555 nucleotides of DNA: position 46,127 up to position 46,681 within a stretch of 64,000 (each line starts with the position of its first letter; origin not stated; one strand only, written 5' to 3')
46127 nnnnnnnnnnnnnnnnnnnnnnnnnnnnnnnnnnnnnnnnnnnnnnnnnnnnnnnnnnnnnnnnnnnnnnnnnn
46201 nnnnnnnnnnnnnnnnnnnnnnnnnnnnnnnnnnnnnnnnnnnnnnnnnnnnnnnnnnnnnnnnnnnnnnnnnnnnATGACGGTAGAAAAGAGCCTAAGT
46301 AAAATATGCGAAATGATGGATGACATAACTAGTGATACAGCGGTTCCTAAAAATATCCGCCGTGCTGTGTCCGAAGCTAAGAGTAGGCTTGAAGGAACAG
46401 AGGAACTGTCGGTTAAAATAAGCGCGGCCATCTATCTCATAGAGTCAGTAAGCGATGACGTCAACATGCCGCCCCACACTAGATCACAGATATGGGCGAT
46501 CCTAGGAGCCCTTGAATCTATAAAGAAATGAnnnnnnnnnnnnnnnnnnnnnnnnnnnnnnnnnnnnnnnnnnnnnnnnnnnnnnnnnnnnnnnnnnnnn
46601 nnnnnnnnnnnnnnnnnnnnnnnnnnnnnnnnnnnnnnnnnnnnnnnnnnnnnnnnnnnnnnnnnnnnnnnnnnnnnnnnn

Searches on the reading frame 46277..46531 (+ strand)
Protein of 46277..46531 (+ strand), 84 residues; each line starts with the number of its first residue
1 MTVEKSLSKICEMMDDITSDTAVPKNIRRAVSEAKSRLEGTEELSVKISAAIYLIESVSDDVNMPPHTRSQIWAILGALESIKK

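Call 11: search_protein_families(library=pfam, proteins=[window:46277-46531:+])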
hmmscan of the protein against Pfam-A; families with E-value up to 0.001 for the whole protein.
window:46277-46531:+ (84 aa): 1 family
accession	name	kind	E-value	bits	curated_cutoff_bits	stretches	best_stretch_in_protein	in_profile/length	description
PF03685.18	UPF0147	-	6.2e-25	87.5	23.6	1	4-82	2-81/81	Uncharacterised protein family (UPF0147)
